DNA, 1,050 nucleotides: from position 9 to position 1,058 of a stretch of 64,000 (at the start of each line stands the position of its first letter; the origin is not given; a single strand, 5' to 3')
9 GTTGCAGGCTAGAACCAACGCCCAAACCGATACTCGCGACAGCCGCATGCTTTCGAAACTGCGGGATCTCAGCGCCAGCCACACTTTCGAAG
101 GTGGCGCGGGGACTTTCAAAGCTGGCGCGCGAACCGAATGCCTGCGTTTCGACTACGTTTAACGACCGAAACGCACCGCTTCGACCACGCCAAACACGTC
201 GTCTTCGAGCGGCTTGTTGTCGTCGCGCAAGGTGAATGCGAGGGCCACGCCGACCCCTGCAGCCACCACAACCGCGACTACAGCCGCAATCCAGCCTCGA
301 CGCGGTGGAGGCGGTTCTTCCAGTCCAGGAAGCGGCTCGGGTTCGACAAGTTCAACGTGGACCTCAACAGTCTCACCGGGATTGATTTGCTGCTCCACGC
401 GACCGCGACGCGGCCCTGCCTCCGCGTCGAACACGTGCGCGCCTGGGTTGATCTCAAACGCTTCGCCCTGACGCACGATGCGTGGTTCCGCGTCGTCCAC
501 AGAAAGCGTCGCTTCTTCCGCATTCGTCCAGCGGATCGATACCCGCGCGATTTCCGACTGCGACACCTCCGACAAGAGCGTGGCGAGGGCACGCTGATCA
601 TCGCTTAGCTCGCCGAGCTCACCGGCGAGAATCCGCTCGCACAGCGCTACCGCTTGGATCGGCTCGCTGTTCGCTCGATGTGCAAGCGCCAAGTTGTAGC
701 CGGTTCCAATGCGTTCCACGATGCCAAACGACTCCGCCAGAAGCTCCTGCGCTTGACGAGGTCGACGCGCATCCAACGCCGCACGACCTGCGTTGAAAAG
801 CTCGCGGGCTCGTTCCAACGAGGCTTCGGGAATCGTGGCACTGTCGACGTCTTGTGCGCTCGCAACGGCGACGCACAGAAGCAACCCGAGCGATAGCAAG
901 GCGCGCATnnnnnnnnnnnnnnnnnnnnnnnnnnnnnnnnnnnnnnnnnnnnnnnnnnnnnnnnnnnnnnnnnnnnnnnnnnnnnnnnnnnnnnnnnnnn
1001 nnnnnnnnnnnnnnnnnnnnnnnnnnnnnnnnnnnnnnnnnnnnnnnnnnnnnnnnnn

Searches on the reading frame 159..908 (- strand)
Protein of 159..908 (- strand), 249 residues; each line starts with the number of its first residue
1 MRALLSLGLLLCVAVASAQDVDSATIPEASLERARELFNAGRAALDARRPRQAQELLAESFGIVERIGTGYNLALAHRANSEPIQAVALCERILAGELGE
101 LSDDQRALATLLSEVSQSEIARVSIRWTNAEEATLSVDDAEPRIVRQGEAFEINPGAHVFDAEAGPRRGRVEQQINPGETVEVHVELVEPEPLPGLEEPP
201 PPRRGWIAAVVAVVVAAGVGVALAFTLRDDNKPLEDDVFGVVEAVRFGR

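Call 5: search_protein_families(library=pfam, proteins=[window:159-908:-], max_evalue=0.01)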
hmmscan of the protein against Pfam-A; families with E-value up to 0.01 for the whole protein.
window:159-908:- (249 aa): 0 families

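Call 6: search_protein_families(library=ncbifam, proteins=[window:159-908:-], max_evalue=0.01)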
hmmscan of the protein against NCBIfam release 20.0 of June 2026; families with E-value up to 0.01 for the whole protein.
window:159-908:- (249 aa): 1 family
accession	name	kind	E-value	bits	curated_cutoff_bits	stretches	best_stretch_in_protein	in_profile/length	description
NF051432.1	PepSY_MTB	domain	0.0015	19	60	0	206-235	7-39/101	PepSY domain-containing protein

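Call 38: find_homologous_proteins(query=window:159-908:-, max_evalue=0.001)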
Query window:159-908:- (249 aa): 2 proteins with E <= 0.001 among 8000 candidates.
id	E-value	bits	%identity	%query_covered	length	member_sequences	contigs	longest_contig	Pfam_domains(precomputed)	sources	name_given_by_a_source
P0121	7.1e-149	512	98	100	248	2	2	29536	-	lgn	-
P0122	3.9e-13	68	31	95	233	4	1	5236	-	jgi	jgi:hypothetical protein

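Call 47: search_protein_families(library=pfam, alignment_id=A2, max_evalue=0.01)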
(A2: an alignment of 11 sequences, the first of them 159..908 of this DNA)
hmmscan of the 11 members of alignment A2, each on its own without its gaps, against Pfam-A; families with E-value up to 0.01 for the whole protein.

A. member 1, window:159-908:- (249 aa): 0 families

B. families by the number of members that match (of 11 scanned): 22 families
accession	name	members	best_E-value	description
PF07719.23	TPR_2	10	6.3e-09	Tetratricopeptide repeat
PF14559.12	TPR_19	9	3.8e-06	Tetratricopeptide repeat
PF13432.12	TPR_16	8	7.2e-09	Tetratricopeptide repeat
PF13428.12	TPR_14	6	5.7e-06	Tetratricopeptide repeat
PF13424.12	TPR_12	5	9.9e-07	Tetratricopeptide repeat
PF00515.34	TPR_1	5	0.00017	Tetratricopeptide repeat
PF13374.12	TPR_10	5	0.00051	Tetratricopeptide repeat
PF08308.17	PEGA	4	4e-08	PEGA domain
PF13176.12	TPR_7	4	0.0012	Tetratricopeptide repeat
PF07721.20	TPR_4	3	4.1e-06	Tetratricopeptide repeat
PF13174.12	TPR_6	3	4.2e-05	Tetratricopeptide repeat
PF13620.12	CarboxypepD_reg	3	8.8e-05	Carboxypeptidase regulatory-like domain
PF06832.18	BiPBP_C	1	9.2e-06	Penicillin-Binding Protein C-terminus Family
PF03704.23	BTAD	1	0.00014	Bacterial transcriptional activator domain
PF16926.10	HisKA_4TM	1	0.00065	Archaeal 4TM region of histidine kinase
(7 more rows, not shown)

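Call 48: find_homologous_proteins(query=A2, max_evalue=0.00001)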
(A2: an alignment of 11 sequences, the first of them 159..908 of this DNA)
Query A2 (11 sequences) (249 aa, profile of the alignment): 13 proteins with E <= 0.00001 among 8000 candidates.
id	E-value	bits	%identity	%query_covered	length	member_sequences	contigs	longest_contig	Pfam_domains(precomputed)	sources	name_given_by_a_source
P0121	1.4e-69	252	98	100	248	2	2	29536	-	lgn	-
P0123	8.3e-60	220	38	53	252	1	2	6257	-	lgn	-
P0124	6.6e-51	191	27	63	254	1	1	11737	-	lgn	-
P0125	1.6e-49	187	27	65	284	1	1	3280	-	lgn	-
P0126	3.2e-43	166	31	51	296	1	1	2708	-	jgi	jgi:hypothetical protein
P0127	6.4e-19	86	-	-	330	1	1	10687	-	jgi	jgi:hypothetical protein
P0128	9.4e-15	73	40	30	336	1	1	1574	-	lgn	-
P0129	7.0e-14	70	28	73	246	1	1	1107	-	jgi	jgi:hypothetical protein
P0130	1.2e-10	59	38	27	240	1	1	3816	PF00515.35,PF13432.13,PF13181.13,PF07719.24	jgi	jgi:Flp pilus assembly protein TadD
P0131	2.5e-9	55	33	21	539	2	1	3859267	PF25063.1,PF13431.13,PF23914.2,PF13414.13,PF16918.12,PF13176.13,PF12569.15,PF13428.13,PF25064.2,PF07721.21,PF14559.13,PF24575.2,PF13371.13,PF00515.35,PF12895.14,PF13424.13,PF21033.5,PF13432.13,PF13181.13,PF14561.13,PF07719.24,PF13174.13,PF20308.5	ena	-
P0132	4.2e-8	51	33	12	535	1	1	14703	PF13431.13,PF23914.2,PF13414.13,PF13176.13,PF13428.13,PF25064.2,PF13374.13,PF07721.21,PF14559.13,PF24575.2,PF13371.13,PF00515.35,PF12895.14,PF13424.13,PF21033.5,PF13432.13,PF13181.13,PF14561.13,PF07719.24,PF13174.13,PF20308.5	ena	-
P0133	6.5e-6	44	39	15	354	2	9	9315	-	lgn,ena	-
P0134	6.8e-6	44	44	6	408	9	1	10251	PF13431.13,PF23914.2,PF13414.13,PF13428.13,PF00535.33,PF13374.13,PF14559.13,PF13371.13,PF00515.35,PF13424.13,PF13432.13,PF13181.13,PF07719.24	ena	-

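Call 70: search_solved_structures(query=A2, max_evalue=1)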
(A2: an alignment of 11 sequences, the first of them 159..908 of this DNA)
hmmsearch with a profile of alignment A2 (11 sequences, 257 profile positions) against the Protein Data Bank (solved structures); distinct sequences matched with E-value up to 1: 183 (the best 60 are shown).
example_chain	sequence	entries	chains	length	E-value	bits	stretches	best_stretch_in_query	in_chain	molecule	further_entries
9qhb_A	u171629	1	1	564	1.7e-63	217.6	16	25-86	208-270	Engineered tetratricopeptide repeat protein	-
8bu0_A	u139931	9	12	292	6.2e-38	133.8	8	26-86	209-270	Consensus tetratricopeptide repeat protein | Crystal structure of an 8-repeat consensus TPR superhelix with Zinc. | Monomer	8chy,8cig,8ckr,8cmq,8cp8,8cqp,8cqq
9qhc_A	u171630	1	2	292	4.5e-31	111.3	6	26-86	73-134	Engineered tetratricopeptide repeat protein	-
8ch0_A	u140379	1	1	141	3.8e-17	65.6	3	26-86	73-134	Consensus tetratricopeptide repeat protein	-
2fo7_A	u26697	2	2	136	2e-16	63.3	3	26-86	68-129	SYNTHETIC CONSENSUS TPR PROTEIN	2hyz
2wqh_A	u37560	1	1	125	6.9e-14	55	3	23-86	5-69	CTPR3Y3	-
5orq_A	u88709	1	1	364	2.2e-13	53.3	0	39-88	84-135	cPPR-Telo1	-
1na0_A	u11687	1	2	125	3.8e-13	52.5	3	23-86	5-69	designed protein CTPR3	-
5orm_A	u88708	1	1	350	4e-13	52.5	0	39-88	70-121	cPPR-Telo1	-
1w3b_A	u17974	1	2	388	2.3e-12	50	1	35-83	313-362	UDP-N-ACETYLGLUCOSAMINE--PEPTIDE N-ACETYLGLUCOSAMINYLTRANSFERASE 110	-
6eou_A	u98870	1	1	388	9.8e-12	47.9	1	35-83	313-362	UDP-N-acetylglucosamine--peptide N-acetylglucosaminyltransferase 110 kDa subunit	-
9gzg_A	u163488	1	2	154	1.2e-11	47.7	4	33-85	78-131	Engineered CTPR protein with glutamic acids for conductivity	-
4wn4_A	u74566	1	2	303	1.4e-11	47.4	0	39-88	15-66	Pentatricopeptide repeat protein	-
7obi_A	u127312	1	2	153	3.6e-11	46.1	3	25-86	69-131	CTPR-rv4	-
6v8e_A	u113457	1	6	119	6.3e-11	45.3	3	21-85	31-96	Designed protein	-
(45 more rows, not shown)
